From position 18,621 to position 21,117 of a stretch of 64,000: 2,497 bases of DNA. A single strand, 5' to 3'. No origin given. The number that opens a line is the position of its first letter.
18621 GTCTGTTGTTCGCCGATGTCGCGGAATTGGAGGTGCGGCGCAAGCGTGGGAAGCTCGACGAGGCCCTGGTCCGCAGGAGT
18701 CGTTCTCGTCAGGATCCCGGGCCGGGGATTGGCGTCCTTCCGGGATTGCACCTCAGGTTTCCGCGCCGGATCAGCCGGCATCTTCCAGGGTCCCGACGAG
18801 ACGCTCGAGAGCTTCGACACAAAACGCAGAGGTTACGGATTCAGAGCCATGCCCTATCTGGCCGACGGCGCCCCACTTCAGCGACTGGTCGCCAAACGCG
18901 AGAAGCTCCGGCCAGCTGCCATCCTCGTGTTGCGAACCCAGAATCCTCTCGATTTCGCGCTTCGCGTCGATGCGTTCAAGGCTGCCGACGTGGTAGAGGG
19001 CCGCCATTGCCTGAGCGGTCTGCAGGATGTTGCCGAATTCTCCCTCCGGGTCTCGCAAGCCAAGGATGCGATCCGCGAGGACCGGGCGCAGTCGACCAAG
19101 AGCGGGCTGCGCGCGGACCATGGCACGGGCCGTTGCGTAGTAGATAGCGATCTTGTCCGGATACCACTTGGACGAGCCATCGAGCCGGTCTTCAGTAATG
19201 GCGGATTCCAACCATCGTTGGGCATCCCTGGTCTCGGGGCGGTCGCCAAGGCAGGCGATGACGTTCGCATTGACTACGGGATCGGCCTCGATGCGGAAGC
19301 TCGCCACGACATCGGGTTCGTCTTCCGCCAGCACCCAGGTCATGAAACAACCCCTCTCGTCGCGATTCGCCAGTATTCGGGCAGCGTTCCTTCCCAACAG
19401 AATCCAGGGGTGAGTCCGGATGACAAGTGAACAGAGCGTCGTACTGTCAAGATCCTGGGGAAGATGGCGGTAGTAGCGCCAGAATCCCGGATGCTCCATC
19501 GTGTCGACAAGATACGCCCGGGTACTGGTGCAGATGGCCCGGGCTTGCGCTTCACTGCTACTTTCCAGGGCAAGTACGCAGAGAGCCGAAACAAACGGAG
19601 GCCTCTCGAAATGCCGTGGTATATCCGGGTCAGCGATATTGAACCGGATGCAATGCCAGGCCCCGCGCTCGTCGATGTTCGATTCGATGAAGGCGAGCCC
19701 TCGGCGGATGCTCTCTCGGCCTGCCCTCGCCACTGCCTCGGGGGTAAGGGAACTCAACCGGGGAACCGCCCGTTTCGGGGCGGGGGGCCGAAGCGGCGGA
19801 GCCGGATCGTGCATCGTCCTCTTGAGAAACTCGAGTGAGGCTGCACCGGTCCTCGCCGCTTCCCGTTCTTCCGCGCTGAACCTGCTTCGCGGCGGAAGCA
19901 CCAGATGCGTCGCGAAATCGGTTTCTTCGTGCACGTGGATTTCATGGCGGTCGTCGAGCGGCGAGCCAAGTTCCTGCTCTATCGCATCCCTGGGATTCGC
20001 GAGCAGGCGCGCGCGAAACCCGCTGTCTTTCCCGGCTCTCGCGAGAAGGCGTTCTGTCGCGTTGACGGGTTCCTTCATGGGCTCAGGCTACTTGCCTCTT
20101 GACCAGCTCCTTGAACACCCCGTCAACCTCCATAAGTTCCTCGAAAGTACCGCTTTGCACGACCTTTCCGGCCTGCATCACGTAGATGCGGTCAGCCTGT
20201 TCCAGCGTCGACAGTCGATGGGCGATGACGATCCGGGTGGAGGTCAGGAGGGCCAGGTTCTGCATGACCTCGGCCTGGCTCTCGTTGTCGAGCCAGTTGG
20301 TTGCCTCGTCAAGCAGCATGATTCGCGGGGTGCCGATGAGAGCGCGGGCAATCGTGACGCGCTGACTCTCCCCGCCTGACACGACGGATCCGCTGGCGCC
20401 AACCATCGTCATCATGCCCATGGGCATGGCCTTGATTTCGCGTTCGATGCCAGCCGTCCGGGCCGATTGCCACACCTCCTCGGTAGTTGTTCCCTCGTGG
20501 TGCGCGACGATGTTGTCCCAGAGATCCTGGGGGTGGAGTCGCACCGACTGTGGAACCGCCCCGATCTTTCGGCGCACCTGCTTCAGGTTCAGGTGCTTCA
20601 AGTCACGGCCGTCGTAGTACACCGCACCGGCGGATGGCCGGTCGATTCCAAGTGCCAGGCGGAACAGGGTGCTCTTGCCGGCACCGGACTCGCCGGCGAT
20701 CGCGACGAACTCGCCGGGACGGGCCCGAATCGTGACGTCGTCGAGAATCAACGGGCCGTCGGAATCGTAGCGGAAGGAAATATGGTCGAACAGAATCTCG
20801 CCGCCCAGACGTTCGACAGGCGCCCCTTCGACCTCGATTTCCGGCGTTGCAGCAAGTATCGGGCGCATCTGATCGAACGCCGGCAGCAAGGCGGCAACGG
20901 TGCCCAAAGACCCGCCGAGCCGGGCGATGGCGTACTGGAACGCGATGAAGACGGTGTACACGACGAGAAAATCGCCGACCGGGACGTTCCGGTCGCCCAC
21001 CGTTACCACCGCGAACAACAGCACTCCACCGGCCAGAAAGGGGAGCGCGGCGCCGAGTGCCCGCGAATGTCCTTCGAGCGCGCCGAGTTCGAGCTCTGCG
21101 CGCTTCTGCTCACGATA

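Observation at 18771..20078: Complete copy of the RiPP leader fused in frame to an enzyme-sized terpene-cyclase/prenyltransferase-repeat domain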

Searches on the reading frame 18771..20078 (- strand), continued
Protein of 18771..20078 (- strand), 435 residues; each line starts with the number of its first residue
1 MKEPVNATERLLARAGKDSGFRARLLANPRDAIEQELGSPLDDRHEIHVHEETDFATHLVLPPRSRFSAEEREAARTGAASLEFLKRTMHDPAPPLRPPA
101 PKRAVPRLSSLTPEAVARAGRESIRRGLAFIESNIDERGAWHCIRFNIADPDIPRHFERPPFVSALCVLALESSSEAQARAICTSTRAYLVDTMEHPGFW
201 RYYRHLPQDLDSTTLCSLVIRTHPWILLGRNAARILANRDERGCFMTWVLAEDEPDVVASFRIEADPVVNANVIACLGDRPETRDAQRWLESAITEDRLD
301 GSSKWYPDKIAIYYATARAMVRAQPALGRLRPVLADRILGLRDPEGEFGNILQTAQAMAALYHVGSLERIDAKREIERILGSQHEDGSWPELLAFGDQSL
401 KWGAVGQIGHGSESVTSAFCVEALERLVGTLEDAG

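Call 69: find_encoding_contigs(protein=P0136, flank=10000, max_places=3)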
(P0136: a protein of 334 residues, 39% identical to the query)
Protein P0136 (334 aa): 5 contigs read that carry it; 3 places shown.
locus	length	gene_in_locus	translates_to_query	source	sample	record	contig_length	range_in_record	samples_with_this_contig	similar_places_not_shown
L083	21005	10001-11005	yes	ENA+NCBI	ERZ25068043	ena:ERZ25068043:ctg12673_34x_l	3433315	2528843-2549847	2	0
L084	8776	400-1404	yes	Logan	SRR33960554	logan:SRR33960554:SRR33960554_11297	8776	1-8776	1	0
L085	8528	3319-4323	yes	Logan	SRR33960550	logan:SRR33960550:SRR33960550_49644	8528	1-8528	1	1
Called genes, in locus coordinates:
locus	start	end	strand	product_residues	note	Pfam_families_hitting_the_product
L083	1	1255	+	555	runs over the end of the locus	PF02776:TPP_enzyme_N, PF00205:TPP_enzyme_M, PF02775:TPP_enzyme_C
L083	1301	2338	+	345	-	PF00296:Bac_luciferase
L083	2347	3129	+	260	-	PF00561:Abhydrolase_1, PF12146:Hydrolase_4, PF12697:Abhydrolase_6, PF03096:Ndr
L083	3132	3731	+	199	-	PF02798:GST_N, PF13417:GST_N_3, PF13409:GST_N_2, PF00043:GST_C, PF13410:GST_C_2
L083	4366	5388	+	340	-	PF01548:DEDD_Tnp_IS110, PF02371:Transposase_20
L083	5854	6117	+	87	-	PF02979:NHase_alpha (weak)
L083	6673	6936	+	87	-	PF02979:NHase_alpha (weak)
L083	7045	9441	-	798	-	PF21084:WHD_DUF4423_like (weak), PF02624:YcaO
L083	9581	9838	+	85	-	PF02979:NHase_alpha (faint)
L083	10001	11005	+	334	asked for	-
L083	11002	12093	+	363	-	-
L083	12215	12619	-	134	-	PF12172:zf-ChsH2, PF01796:OB_ChsH2_C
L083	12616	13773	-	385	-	PF22691:Thiolase_C_1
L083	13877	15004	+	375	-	PF07995:GSDH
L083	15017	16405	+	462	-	PF01425:Amidase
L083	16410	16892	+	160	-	PF02464:CinA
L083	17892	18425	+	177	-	-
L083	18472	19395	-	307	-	PF00892:EamA (faint)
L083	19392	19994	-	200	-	PF01323:DSBA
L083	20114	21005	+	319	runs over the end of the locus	PF20434:BD-FAE, PF07859:Abhydrolase_3, PF00326:Peptidase_S9 (weak)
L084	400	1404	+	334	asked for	-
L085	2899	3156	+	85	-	PF02979:NHase_alpha (faint)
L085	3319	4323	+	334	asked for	-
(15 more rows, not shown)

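Call 70: find_encoding_contigs(protein=P0137, flank=10000, max_places=3)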
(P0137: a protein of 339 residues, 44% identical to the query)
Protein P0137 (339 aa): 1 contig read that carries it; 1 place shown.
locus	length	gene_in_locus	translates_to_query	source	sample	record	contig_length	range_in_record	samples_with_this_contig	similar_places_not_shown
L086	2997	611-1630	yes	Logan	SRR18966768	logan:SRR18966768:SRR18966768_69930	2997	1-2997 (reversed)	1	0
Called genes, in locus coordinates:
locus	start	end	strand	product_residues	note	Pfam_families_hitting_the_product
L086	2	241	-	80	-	?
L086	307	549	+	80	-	-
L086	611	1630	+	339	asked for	-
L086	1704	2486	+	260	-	PF00561:Abhydrolase_1, PF12697:Abhydrolase_6, PF12146:Hydrolase_4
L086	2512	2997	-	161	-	?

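Call 81: find_encoding_contigs(protein=P0183, flank=8000, max_places=2)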
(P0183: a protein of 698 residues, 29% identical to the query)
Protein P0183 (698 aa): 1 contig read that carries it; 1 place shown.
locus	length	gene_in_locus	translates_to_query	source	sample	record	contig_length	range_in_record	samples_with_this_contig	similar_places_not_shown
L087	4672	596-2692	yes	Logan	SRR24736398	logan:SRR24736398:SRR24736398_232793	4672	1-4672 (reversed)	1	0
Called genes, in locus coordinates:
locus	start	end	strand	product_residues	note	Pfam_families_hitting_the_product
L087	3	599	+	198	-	?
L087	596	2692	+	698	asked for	PF28380:AstC-like_C (weak)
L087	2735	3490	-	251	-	PF00106:adh_short, PF08659:KR, PF23441:SDR, PF13561:adh_short_C2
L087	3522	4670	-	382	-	?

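Call 89: find_encoding_contigs(protein=P0129, flank=10000, max_places=2)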
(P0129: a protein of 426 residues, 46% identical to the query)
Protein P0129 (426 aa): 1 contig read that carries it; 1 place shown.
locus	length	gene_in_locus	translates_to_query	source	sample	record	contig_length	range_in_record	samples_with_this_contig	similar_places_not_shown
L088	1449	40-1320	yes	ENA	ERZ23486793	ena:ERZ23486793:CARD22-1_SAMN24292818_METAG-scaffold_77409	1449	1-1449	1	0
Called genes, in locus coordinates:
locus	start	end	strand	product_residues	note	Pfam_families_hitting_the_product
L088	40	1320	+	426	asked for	-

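Call 90: find_encoding_contigs(protein=P0141, flank=10000, max_places=2)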
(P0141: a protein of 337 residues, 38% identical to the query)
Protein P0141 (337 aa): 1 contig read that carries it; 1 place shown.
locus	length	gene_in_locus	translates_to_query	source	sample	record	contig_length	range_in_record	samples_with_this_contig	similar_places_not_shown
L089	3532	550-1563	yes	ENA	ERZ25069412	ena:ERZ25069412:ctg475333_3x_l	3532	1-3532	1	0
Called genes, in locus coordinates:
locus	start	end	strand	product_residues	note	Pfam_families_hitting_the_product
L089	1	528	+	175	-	?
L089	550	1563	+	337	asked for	-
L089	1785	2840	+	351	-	PF17131:TP_0789-like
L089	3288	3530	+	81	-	?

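Call 92: search_protein_families(library=pfam, proteins=[L055:4921-6012:-, L055:6579-9089:-, L055:14107-15414:-, L055:14575-16635:+, L055:16668-17885:+, L055:17819-18805:+], max_evalue=0.001)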
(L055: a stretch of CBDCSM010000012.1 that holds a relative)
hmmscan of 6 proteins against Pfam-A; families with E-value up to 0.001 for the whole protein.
L055:4921-6012:- (363 aa): 2 families
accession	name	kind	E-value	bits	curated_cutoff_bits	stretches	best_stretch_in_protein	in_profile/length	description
PF17131.11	LolA_like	-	2.1e-59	200.7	30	1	178-361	2-184/184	Outer membrane lipoprotein-sorting protein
PF07044.18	DUF1329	-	1.8e-09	37.8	23.1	1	182-224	144-189/368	Protein of unknown function (DUF1329)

L055:6579-9089:- (836 aa): 2 families
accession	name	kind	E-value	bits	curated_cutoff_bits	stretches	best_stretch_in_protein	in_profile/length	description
PF00487.30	FA_desaturase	-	8.6e-28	98.2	29.7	1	133-362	2-250/253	Fatty acid desaturase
PF03710.21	GlnE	-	4.5e-09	36.5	24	1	477-585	47-159/252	Glutamate-ammonia ligase adenylyltransferase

L055:14107-15414:- (435 aa): 0 families

L055:14575-16635:+ (686 aa): 6 families
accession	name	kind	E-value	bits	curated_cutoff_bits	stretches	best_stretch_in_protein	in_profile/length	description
PF00456.26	Transketolase_N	-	1.3e-120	402.8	22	1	29-351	4-334/334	Transketolase, thiamine diphosphate binding domain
PF02779.29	Transket_pyr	-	2.8e-56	190.3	27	1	373-542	4-173/174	Transketolase, pyrimidine binding domain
PF22613.1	Transketolase_C_1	-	6.6e-39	133.1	27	1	557-674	1-113/113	Transketolase-like TK C-terminal domain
PF02780.25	Transketolase_C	-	3.7e-08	33.8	25.9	1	567-678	9-124/124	Transketolase, C-terminal domain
PF13292.11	DXP_synthase_N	-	1.5e-07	31.4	21.2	1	15-214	5-179/274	1-deoxy-D-xylulose-5-phosphate synthase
PF00676.26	E1_dh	-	0.00027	20.5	22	1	131-254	94-210/300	Dehydrogenase E1 component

L055:16668-17885:+ (405 aa): 1 family
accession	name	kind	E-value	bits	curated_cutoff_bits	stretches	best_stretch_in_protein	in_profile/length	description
PF00162.24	PGK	-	1.2e-131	439.7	27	1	9-389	1-379/379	Phosphoglycerate kinase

L055:17819-18805:+ (328 aa): 1 family
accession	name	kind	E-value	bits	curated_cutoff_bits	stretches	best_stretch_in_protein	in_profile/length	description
PF01791.15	DeoC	-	6.4e-33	114.7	23.8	1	62-310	2-229/229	DeoC/LacD family aldolase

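Call 100: list_cluster_members(proteins=[P0248, P0218, P0183, P0243, P0194, P0094])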
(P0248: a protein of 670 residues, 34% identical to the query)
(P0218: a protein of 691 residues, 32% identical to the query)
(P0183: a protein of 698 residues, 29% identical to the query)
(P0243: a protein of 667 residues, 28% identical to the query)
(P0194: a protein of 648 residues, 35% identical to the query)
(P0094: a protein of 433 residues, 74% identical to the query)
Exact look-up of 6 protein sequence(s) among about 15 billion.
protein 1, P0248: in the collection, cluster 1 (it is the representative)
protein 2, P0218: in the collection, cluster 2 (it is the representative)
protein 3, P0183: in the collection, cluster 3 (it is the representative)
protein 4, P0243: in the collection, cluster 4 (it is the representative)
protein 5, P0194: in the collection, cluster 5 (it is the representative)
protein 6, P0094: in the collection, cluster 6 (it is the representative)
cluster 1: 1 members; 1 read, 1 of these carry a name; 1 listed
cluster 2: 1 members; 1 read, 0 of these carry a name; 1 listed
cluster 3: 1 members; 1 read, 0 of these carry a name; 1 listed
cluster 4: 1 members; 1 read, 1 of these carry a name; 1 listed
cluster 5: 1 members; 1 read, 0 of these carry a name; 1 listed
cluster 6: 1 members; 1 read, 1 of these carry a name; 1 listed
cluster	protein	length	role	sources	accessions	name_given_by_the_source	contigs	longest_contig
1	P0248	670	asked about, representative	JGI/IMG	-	hypothetical protein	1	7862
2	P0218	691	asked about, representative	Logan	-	-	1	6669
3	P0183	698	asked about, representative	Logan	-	-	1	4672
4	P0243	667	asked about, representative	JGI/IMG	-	hypothetical protein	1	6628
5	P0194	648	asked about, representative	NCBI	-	-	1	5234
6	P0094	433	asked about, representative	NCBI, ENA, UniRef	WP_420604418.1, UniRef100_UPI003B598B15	hypothetical protein [Methylobacterium sp.] | hypothetical protein n=1 Tax=Methylobacterium sp. TaxID=409 RepID=UPI003B598B15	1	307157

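Call 101: find_encoding_contigs(protein=P0248, flank=8000, max_places=2)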
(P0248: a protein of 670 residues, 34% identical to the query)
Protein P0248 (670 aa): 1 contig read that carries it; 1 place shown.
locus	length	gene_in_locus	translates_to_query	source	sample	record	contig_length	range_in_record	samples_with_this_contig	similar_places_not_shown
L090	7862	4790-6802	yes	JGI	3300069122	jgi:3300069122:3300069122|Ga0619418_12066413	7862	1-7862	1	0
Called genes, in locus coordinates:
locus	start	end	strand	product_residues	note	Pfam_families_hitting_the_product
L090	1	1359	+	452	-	?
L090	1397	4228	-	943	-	PF07696:7TMR-DISMED2, PF07695:7TMR-DISM_7TM, PF00512:HisKA, PF02518:HATPase_c, PF00072:Response_reg, PF00165:HTH_AraC (faint), PF12833:HTH_18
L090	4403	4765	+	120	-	-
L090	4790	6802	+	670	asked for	-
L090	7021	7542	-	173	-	PF04542:Sigma70_r2, PF08281:Sigma70_r4_2, PF04545:Sigma70_r4 (weak)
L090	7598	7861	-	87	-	?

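Call 102: find_encoding_contigs(protein=P0218, flank=8000, max_places=2)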
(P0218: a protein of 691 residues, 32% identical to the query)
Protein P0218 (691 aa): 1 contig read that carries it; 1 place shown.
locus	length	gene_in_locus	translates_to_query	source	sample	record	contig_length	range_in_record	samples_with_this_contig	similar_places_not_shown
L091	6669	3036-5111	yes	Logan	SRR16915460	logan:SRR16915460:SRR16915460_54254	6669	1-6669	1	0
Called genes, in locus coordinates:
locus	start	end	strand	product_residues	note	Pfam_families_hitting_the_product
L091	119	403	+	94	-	PF05402:PqqD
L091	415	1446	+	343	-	PF27840:ScmC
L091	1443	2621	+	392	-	PF00067:p450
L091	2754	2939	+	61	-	-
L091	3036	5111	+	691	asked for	PF13243:SQHop_cyclase_C (faint)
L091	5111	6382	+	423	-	PF00067:p450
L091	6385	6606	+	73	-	PF07862:Nif11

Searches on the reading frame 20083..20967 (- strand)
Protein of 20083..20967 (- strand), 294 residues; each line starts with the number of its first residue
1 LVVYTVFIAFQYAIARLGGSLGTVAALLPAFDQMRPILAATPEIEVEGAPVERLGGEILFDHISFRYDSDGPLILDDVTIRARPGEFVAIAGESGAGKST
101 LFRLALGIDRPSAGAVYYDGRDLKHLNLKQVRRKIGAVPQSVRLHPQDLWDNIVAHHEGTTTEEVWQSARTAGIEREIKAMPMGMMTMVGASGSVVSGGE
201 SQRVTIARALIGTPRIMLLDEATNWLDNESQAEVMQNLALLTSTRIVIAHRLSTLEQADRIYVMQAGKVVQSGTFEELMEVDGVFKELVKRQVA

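Call 106: search_protein_families(library=pfam, proteins=[window:20083-20967:-], max_evalue=0.001)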
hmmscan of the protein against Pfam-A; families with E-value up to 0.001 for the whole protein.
window:20083-20967:- (294 aa): 4 families
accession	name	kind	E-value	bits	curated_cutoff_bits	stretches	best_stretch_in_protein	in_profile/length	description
PF00005.33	ABC_tran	-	1.5e-29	103.8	25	1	75-224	1-137/137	ABC transporter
PF02463.25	SMC_N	-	4.8e-05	23.3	40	0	186-265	127-212/220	RecF/RecN/SMC N terminal domain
PF13191.12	AAA_16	-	0.0001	23.3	32.6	1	82-241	22-158/167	AAA ATPase domain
PF13401.12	AAA_22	-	0.00041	21.1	27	0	86-151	6-73/130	AAA domain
